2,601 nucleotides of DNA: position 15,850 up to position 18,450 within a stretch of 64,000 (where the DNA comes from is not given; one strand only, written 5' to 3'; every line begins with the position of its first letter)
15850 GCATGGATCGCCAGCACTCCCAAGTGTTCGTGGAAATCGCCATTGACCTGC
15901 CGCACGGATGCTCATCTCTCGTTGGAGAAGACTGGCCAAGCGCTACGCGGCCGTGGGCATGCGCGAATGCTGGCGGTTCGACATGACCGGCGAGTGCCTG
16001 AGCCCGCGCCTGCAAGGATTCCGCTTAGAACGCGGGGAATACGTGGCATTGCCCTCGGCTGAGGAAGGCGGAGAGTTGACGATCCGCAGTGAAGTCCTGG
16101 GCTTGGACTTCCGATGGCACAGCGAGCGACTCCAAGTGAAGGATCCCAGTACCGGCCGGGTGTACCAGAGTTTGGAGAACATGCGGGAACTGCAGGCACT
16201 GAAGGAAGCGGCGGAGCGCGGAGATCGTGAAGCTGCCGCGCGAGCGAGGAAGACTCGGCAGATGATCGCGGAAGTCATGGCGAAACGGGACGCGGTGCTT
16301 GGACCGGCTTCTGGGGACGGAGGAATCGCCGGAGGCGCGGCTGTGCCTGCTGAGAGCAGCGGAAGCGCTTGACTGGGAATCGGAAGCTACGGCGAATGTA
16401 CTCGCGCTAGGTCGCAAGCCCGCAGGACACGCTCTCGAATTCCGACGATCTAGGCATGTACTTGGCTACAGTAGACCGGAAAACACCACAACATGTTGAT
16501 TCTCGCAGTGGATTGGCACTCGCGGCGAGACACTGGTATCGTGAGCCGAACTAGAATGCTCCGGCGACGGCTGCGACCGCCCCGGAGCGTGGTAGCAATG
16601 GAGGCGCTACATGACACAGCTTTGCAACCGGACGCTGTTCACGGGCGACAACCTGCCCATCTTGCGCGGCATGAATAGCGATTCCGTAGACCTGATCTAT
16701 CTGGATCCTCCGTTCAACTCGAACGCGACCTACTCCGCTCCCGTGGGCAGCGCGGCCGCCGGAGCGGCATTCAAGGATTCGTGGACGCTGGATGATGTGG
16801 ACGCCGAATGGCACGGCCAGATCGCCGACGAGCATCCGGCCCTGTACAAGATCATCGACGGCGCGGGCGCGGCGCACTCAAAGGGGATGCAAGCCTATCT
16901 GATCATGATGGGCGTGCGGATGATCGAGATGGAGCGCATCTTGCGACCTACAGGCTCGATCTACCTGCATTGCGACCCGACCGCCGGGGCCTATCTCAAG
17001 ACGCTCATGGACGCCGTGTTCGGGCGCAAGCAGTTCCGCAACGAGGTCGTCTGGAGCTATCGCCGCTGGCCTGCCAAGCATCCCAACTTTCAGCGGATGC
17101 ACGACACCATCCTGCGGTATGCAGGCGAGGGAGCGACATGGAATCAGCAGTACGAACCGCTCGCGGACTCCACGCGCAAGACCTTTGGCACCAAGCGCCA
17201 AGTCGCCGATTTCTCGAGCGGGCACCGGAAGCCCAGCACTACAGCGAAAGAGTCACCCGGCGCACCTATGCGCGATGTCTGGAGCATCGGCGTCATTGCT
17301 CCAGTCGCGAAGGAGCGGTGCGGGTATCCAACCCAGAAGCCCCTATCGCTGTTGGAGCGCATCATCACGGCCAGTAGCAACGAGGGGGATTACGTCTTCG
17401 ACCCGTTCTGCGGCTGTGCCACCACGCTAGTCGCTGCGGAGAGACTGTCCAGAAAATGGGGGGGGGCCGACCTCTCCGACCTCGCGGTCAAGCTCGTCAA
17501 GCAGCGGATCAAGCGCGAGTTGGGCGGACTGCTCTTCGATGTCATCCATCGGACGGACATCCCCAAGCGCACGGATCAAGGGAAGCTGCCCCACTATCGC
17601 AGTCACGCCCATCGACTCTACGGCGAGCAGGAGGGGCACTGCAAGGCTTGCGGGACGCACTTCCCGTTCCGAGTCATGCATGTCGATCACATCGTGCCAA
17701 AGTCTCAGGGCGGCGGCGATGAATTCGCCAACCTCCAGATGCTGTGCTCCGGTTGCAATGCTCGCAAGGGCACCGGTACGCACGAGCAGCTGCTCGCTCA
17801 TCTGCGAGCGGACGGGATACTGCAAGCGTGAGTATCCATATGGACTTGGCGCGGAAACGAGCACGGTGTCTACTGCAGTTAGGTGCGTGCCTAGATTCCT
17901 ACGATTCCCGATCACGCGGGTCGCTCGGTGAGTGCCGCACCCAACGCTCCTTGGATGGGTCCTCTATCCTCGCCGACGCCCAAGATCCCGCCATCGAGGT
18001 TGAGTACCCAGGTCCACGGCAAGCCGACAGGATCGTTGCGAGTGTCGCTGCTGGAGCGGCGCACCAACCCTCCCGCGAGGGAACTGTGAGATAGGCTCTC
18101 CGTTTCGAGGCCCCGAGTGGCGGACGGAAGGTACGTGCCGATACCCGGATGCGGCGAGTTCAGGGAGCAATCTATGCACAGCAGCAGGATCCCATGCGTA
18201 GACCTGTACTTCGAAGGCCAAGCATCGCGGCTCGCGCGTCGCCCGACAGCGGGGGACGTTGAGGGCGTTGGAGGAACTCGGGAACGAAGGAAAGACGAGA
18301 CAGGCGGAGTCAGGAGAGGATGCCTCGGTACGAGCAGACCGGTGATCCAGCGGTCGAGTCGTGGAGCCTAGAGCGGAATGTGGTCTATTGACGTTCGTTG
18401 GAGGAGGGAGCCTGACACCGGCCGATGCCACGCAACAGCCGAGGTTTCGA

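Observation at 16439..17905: DNA methyltransferase-HNH fusion gene carried on a transposase-less TIR element with a preserved empty site in the same window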

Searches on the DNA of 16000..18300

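Call 61: search_rna_families(source=window, start=16000, end=18300, threshold=evalue, max_evalue=1)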
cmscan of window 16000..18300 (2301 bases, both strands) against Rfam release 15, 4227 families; matches with E-value up to 1: 0.
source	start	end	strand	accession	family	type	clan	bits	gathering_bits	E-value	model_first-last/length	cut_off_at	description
